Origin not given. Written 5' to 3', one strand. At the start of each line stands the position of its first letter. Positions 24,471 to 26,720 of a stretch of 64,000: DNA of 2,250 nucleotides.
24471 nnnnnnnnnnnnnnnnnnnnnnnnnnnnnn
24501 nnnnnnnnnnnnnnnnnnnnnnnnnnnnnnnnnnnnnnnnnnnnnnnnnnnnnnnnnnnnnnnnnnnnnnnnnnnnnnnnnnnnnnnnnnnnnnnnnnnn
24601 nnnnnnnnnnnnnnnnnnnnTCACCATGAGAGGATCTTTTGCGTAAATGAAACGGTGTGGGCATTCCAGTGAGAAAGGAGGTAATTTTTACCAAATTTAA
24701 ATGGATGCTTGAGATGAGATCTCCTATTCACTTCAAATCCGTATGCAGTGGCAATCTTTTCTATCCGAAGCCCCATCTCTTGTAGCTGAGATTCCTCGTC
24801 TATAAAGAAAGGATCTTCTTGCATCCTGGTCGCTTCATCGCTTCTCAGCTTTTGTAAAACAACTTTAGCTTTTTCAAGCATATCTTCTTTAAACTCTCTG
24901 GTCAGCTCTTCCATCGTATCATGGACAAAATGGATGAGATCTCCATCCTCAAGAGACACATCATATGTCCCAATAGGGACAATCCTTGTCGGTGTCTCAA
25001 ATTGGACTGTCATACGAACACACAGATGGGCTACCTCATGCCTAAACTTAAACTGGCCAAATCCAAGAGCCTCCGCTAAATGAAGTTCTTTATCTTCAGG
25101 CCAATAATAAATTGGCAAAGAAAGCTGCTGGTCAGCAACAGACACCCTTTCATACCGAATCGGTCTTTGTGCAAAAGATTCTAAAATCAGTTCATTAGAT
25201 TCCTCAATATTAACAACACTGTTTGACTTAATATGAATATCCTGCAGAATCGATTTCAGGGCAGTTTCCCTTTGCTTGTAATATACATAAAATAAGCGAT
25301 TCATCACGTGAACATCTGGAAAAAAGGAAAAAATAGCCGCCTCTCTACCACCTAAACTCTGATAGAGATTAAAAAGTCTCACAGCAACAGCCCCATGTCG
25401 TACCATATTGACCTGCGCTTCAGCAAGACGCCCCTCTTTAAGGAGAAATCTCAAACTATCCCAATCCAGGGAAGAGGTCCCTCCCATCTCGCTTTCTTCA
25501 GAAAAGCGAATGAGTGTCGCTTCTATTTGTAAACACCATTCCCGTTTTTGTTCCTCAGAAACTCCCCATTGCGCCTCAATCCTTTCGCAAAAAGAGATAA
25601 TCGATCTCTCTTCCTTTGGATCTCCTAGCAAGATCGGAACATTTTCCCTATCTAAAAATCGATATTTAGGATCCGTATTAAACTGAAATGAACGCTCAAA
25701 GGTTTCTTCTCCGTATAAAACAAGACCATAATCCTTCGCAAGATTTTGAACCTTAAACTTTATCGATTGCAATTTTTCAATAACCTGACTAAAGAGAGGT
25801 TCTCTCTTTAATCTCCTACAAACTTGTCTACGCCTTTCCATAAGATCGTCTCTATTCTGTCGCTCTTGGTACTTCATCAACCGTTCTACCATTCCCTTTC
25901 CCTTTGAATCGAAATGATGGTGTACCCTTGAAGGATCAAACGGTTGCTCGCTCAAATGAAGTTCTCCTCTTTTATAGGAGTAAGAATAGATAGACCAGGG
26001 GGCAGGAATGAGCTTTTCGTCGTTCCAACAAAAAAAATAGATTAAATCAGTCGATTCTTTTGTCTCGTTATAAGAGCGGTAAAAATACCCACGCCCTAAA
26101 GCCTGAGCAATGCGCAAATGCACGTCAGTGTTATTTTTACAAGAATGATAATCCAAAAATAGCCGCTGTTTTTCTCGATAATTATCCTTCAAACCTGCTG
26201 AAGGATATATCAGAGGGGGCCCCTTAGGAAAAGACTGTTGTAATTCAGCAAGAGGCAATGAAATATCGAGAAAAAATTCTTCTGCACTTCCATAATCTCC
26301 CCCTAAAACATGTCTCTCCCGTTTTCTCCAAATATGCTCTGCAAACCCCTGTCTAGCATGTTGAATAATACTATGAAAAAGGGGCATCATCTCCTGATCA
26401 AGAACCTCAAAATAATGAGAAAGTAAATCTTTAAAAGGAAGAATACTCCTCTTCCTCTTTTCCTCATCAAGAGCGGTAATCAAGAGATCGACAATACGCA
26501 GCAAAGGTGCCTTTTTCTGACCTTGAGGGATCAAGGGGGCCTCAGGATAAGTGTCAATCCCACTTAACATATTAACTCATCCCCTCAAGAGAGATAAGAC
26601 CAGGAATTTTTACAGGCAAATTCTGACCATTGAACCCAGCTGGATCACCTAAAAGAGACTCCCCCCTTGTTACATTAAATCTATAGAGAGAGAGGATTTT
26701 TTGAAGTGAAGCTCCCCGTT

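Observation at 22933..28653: Three translationally coupled, module-shuffled ORFan paralogs heading a 14-kb co-directional gene array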

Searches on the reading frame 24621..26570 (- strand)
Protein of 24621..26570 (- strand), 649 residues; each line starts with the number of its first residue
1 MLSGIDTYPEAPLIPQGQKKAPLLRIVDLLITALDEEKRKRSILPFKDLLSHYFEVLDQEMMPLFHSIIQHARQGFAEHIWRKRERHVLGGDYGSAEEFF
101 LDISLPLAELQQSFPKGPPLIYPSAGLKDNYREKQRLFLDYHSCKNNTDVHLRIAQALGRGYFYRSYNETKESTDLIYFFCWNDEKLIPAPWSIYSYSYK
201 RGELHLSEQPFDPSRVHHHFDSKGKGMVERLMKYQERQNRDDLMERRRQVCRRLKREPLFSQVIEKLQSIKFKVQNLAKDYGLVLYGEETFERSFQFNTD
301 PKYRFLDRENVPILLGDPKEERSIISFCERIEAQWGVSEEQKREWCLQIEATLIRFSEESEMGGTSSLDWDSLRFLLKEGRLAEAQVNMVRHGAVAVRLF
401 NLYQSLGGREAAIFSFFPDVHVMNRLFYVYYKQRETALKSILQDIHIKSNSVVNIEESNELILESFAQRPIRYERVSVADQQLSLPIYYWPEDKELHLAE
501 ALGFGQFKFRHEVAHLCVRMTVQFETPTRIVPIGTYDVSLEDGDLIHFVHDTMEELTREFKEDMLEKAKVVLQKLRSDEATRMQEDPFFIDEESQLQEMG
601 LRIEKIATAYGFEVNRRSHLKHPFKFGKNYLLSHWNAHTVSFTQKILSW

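Call 4: search_protein_families(library=pfam, proteins=[window:24621-26570:-], max_evalue=1)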
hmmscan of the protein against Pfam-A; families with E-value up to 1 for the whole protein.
window:24621-26570:- (649 aa): 0 families

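Call 5: search_protein_families(library=ncbifam, proteins=[window:24621-26570:-], max_evalue=1)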
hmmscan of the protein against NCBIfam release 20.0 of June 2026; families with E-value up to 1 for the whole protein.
window:24621-26570:- (649 aa): 0 families

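Call 7: find_homologous_proteins(query=window:24621-26570:-)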
Query window:24621-26570:- (649 aa): 1 proteins with E <= 0.001 among 8000 candidates.
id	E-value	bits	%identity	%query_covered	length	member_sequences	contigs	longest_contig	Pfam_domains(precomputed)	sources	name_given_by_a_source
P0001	0.0e+0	1490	100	100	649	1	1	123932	-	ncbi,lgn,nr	ncbi:MAG: hypothetical protein KBC64_00175 [Simkaniaceae bacterium]|nr:hypothetical protein [Simkani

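Call 35: find_related_loci(query=A4, collection=genome_contigs, flank=10000)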
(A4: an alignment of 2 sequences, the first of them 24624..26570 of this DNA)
Query A4 (649 aa) in genome_contigs; peptide patterns used: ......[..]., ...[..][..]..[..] (x = any residue, [..] = any of these).
103 stretches matched a pattern, but none encodes a relative of the query by tblastn (E <= 1e-3).

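Call 54: search_protein_families(library=padloc, proteins=[window:24621-26570:-], max_evalue=0.1)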
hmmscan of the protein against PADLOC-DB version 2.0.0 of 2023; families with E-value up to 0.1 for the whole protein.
window:24621-26570:- (649 aa): 0 families

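Call 55: search_protein_families(library=phrogs, proteins=[window:24621-26570:-], max_evalue=0.1)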
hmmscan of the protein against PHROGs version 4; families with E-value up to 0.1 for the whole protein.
window:24621-26570:- (649 aa): 0 families

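Call 78: predict_structure(alignment_id=A6)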
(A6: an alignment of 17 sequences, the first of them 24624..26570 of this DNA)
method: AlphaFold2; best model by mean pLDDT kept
length: 649 residues; sequences in the alignment: 17
mean_pLDDT: 60.6   pTM: 0.48
mean pLDDT of the five models: 60.6, 59.9, 58.8, 57.8, 56.8
residues with pLDDT >= 90: 72; 70-90: 234; 50-70: 28; < 50: 315
segments of 3 or more residues with pLDDT < 50: 1-44, 46-54, 56-314, 647-649
pLDDT, mean of each block of 10 residues (from residue 1): 25 25 36 46 45 47 46 44 41 36 35 31 29 33 34 30 27 29 30 30 29 36 35 41 42 43 45 43 33 31 33 55 82 78 90 87 64 88 88 83 85 87 93 92 78 83 81 77 80 87 89 85 89 87 82 70 90 90 90 93 89 87 87 82 62
secondary structure, 60 per line:
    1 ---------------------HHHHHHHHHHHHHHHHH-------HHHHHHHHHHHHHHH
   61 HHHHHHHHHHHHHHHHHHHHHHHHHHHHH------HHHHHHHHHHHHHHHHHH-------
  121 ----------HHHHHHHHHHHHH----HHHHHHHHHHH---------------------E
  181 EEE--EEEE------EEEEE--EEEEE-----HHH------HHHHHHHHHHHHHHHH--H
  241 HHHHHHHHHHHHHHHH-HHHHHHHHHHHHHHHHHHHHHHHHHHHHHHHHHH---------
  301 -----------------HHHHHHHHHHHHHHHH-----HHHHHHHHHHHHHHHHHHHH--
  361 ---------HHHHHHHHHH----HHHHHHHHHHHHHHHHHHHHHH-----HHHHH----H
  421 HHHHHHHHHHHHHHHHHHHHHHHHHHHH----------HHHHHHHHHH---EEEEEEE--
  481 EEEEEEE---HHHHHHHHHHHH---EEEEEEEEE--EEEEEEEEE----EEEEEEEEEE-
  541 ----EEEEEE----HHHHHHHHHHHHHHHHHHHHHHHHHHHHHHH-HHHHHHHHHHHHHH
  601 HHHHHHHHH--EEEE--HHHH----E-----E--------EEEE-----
elements in order: H22-38 H46-89 H96-113 H131-143 H148-158 E180-183 E186-189 E196-200 E203-207 H222-237 H240-256 H258-291 H318-333 H339-358 H370-379 H384-405 H411-415 H420-448 H459-468 E472-478 E481-487 H491-502 E506-514 E517-525 E530-539 E545-550 H555-585 H587-609 E612-615 H618-621 E641-644
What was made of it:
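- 24621..26570 (-): p649: second gene, 649 aa. Architecture [half-A B C][D E F]. 100% identical to MAG protein KBC64_00175 (Simkaniaceae bacterium). AF2 unit 2 has pLDDT 78-93 (call 78).
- Unit 2 of p649 has pLDDT 78-93 and the same domain order (call 78). The full-length model gave no confident packing between the two units, because unit 1 had no alignment depth (call 78).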

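Call 80: fold_search(model_id=the predicted structure, library=pdb)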
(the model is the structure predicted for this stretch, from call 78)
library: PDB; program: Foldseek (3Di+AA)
matches with E <= 10: 802; with E <= 0.001: 0
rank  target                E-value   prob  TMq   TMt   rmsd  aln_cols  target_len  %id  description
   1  5tph_B                2.1e-02  0.85  0.09  0.31  15.6       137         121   13  Crystal structure of a de novo designed protein homodimer with curved beta-sheet (released 2017-01-25)
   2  5tph_A                3.1e-02  0.82  0.09  0.32  15.5       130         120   17  Crystal structure of a de novo designed protein homodimer with curved beta-sheet (released 2017-01-25)
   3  6k5l_A                1.0e-01  0.11  0.07  0.07  26.7       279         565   10  The crystal structure of isocitrate dehydrogenase kinase/phosphatase wtih two Mn2+ from E. coli (released 2019-07-03)
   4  3fka_B                1.8e-01  0.30  0.07  0.24  17.1       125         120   11  CRYSTAL STRUCTURE OF A NTF-2 LIKE PROTEIN OF UNKNOWN FUNCTION (SPO1084) FROM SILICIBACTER POMEROYI DSS-3 AT 1.69 A RES (released 2009-02-24)
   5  3fka_A                2.1e-01  0.25  0.07  0.25  17.2       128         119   11  CRYSTAL STRUCTURE OF A NTF-2 LIKE PROTEIN OF UNKNOWN FUNCTION (SPO1084) FROM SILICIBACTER POMEROYI DSS-3 AT 1.69 A RES (released 2009-02-24)
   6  9bk6_A                2.2e-01  0.57  0.08  0.35  10.9       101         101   16  Structure of B10_CYTX binder-complex (released 2024-10-09)
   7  8ptx_C                3.9e-01  0.25  0.06  0.07  10.6        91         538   15  Cryo-EM structure of human Elp123 in complex with tRNA, acetyl-CoA, 5'-deoxyadenosine and methionine (released 2024-04-17)
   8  3mso_A                4.4e-01  0.44  0.10  0.31  11.2       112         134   12  Crystal structure of a STEROID DELTA-ISOMERASE (NP_250810.1) from PSEUDOMONAS AERUGINOSA at 2.57 A resolution (released 2010-06-09)
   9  3fh1                  4.4e-01  0.23  0.07  0.27  16.7       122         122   11  Crystal structure of a ntf2-like protein of unknown function (mll8193) from mesorhizobium loti at 1.60 A resolution (released 2008-12-23)
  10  3f8x_C                4.6e-01  0.38  0.10  0.33  14.3       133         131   14  Crystal structure of a putative delta-5-3-ketosteroid isomerase (eca2236) from pectobacterium atrosepticum scri1043 at (released 2008-12-09)
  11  8avg_C                4.6e-01  0.33  0.06  0.09   9.7        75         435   17  Cryo-EM structure of mouse Elp123 with bound SAM (released 2022-12-07)
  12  3f8x_B                5.4e-01  0.54  0.10  0.33   7.8        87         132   11  Crystal structure of a putative delta-5-3-ketosteroid isomerase (eca2236) from pectobacterium atrosepticum scri1043 at (released 2008-12-09)
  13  9r0z                  5.4e-01  0.20  0.07  0.31  19.8       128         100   11  De novo designed homodimeric NTF2-like protein (released 2025-10-22)
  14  3f8x_A                6.0e-01  0.33  0.10  0.33  14.3       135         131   13  Crystal structure of a putative delta-5-3-ketosteroid isomerase (eca2236) from pectobacterium atrosepticum scri1043 at (released 2008-12-09)
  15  7u06_B                6.0e-01  0.06  0.07  0.06  21.6       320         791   11  Structure of the yeast TRAPPII-Rab11/Ypt32 complex in the closed/open state (composite structure) (released 2022-04-27)
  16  3flj                  6.6e-01  0.28  0.10  0.29  12.1       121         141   10  Crystal structure of uncharacterized protein conserved in bacteria with a cystatin-like fold (YP_168589.1) from SILICIBA (released 2009-01-13)
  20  9uoz_A                7.7e-01  0.25  0.06  0.31  15.9        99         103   12  Structure of Echinococcus multilocularis Cystatin B (released 2025-08-20)
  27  9uoz_C                9.0e-01  0.25  0.06  0.32  16.4        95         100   13  Structure of Echinococcus multilocularis Cystatin B (released 2025-08-20)
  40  9uoz_B                1.1e+00  0.21  0.06  0.32  15.6        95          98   13  Structure of Echinococcus multilocularis Cystatin B (released 2025-08-20)
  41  9uoz_E                1.1e+00  0.20  0.06  0.32  15.5        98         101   12  Structure of Echinococcus multilocularis Cystatin B (released 2025-08-20)
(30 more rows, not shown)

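Call 82: find_related_loci(query=A4, collection=metagenome_contigs, flank=10000)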
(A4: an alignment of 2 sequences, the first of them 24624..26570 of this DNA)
Query A4 (649 aa) in metagenome_contigs; peptide patterns used: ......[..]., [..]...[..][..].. (x = any residue, [..] = any of these).
600 stretches matched a pattern, but none encodes a relative of the query by tblastn (E <= 1e-3).
